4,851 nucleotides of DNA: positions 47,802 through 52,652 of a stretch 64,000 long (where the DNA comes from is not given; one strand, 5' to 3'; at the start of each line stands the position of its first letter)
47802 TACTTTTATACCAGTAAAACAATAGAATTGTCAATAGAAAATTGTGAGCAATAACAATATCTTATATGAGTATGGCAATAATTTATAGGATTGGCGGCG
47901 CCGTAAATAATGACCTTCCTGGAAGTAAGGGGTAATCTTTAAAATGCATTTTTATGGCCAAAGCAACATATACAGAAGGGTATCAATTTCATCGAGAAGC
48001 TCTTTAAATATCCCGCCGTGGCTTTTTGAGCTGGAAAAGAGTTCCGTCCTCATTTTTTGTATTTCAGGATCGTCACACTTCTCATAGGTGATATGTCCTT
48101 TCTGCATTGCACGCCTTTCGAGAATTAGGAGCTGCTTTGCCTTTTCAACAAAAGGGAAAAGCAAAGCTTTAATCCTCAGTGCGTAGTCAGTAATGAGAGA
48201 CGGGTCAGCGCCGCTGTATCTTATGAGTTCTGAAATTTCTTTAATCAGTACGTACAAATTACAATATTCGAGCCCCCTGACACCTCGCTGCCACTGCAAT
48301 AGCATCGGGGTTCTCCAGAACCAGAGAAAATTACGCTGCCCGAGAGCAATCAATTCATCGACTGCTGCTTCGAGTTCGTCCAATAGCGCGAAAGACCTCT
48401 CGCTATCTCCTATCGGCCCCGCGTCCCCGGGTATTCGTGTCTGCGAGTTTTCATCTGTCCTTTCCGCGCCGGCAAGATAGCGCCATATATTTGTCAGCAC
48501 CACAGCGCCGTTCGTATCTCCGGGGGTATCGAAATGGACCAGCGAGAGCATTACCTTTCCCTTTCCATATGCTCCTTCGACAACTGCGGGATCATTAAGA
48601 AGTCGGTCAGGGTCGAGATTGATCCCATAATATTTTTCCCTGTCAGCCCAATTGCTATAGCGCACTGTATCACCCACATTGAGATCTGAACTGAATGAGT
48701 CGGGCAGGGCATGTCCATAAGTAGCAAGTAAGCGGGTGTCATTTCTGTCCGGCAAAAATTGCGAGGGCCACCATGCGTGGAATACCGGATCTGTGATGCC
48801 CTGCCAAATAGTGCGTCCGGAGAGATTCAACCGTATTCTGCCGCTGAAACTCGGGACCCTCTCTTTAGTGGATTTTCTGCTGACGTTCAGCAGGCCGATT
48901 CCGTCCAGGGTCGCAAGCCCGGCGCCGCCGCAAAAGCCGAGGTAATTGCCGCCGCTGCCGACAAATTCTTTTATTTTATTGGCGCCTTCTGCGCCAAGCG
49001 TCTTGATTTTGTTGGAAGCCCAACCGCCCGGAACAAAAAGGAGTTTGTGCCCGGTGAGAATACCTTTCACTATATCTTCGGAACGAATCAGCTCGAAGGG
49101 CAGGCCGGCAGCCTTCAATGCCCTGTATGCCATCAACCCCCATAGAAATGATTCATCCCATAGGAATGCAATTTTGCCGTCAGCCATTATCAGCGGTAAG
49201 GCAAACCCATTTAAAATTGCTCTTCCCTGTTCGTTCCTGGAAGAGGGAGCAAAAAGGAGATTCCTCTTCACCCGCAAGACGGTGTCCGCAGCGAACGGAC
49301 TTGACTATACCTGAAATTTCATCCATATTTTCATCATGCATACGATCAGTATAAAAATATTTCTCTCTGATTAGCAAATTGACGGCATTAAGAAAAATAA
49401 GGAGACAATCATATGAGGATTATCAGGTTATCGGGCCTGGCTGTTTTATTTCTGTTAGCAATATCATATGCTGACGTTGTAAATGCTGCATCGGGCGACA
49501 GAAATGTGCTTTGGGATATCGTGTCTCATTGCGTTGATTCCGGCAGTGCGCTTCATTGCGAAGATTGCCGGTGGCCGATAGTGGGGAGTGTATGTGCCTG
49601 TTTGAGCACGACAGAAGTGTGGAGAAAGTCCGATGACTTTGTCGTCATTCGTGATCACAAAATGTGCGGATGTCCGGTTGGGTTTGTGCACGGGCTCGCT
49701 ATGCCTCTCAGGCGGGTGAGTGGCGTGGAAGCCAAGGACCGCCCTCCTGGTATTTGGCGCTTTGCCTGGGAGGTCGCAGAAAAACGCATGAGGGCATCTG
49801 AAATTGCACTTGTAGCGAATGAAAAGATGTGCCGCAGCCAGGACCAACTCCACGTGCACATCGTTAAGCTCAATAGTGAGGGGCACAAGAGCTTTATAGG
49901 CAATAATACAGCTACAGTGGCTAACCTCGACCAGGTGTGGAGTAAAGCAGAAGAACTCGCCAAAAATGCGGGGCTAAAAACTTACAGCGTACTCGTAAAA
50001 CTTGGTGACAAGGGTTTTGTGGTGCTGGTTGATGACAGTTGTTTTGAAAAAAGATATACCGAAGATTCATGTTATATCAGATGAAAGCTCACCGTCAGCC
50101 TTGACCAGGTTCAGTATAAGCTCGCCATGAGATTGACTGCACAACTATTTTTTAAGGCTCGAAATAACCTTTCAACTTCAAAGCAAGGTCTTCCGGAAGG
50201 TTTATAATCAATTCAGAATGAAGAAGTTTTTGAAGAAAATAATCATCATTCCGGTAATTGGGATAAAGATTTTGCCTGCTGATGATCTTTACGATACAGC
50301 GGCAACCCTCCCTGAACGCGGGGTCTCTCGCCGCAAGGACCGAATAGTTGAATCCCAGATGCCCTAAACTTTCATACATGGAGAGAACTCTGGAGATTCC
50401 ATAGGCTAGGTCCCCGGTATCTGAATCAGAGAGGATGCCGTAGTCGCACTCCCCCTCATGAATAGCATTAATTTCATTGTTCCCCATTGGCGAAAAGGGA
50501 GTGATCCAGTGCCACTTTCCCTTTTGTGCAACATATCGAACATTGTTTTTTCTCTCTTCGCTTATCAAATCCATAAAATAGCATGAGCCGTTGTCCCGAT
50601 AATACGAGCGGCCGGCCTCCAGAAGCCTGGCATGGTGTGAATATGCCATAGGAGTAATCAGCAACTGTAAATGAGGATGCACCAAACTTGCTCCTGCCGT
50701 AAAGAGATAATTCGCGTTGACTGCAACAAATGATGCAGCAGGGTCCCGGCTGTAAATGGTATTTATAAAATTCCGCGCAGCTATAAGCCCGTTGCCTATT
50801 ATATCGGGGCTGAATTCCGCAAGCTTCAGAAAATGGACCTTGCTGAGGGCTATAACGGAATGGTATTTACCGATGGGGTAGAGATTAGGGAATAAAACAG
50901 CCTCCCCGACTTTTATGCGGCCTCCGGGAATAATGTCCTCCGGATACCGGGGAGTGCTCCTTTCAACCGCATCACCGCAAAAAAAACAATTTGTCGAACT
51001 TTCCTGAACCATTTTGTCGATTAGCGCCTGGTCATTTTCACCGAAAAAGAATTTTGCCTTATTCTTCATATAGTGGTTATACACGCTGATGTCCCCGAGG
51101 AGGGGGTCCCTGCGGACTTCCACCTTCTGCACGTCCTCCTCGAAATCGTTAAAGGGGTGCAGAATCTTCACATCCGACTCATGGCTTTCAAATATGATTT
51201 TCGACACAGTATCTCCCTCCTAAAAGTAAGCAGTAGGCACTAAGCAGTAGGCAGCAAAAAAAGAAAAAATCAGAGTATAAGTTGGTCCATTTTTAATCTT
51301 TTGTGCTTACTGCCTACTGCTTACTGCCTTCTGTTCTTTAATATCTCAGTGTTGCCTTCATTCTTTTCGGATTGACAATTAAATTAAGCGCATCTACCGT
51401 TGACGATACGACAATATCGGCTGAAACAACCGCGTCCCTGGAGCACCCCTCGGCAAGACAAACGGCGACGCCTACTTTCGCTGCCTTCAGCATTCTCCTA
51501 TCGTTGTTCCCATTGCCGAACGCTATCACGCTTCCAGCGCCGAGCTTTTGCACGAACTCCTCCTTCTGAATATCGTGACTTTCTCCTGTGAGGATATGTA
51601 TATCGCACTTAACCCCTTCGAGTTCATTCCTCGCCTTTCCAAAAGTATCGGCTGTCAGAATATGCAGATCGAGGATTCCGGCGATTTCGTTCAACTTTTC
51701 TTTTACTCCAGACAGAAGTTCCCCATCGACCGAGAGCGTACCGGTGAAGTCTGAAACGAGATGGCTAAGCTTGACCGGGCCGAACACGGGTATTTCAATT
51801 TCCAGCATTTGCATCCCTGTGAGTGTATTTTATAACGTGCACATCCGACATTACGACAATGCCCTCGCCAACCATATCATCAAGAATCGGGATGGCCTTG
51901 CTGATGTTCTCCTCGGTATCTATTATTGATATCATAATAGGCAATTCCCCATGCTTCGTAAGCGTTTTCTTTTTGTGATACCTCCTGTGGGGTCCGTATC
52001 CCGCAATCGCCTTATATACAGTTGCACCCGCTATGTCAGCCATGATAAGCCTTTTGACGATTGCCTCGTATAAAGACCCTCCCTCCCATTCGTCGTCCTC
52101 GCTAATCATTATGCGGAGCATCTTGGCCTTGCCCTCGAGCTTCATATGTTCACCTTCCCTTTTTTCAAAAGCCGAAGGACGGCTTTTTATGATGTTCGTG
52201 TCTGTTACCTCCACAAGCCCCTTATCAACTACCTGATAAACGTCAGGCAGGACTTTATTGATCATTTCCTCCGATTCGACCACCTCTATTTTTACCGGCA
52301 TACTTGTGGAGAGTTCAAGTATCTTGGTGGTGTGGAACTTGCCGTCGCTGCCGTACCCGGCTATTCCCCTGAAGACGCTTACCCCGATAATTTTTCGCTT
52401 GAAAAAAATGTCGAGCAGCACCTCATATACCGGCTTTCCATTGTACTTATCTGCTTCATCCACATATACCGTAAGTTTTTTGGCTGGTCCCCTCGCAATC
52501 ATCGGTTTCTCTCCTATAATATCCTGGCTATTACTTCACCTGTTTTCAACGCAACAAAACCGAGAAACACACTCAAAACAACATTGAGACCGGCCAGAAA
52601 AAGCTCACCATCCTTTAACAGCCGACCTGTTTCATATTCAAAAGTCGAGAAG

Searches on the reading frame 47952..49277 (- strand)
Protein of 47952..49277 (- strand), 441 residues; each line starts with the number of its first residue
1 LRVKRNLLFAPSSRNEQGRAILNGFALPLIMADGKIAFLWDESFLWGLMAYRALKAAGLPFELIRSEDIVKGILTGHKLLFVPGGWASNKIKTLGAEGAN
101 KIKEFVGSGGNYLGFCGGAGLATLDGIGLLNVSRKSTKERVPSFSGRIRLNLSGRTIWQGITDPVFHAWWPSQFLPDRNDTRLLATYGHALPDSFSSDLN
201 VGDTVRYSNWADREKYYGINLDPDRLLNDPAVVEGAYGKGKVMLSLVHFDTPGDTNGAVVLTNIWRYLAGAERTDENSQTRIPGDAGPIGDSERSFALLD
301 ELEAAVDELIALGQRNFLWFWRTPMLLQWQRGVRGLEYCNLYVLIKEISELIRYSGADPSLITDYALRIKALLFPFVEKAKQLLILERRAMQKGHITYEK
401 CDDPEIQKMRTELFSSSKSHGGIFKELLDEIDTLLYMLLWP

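Call 88: search_protein_families(library=pfam, proteins=[window:47952-49277:-], max_evalue=0.000001)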
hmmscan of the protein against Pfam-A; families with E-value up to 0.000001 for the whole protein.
window:47952-49277:- (441 aa): 1 family
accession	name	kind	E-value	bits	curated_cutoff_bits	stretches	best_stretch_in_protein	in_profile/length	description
PF09825.15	BPL_N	-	2.9e-09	36.7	24.2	1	78-120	51-93/283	Biotin-protein ligase, N terminal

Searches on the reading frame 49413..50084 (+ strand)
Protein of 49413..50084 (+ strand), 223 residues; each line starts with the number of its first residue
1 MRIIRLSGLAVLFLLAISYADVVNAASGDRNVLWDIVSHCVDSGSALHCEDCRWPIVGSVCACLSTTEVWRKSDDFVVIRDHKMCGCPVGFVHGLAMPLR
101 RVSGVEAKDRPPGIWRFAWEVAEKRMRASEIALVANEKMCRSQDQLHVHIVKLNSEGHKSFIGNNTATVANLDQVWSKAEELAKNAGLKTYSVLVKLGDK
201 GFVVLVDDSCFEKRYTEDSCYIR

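Call 88: search_protein_families(library=pfam, proteins=[window:49413-50084:+], max_evalue=0.000001)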
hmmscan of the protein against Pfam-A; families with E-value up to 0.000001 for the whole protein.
window:49413-50084:+ (223 aa): 1 family
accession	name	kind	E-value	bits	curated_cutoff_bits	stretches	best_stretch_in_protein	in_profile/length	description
PF02611.20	CDH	-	9.1e-10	38.9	25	1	67-160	31-123/224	CDP-diacylglycerol pyrophosphatase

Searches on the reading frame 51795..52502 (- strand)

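Call 88: search_protein_families(library=pfam, proteins=[window:51795-52502:-], max_evalue=0.000001)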
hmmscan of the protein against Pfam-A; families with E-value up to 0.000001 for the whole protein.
window:51795-52502:- (235 aa): 2 families
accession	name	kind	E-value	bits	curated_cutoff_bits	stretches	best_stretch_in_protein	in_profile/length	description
PF02641.20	DUF190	-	1.6e-61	205.1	23.4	2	127-223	1-97/97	Uncharacterized ACR, COG1993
PF00543.27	P-II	-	7.4e-09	36.3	25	0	144-225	12-99/102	Nitrogen regulatory protein P-II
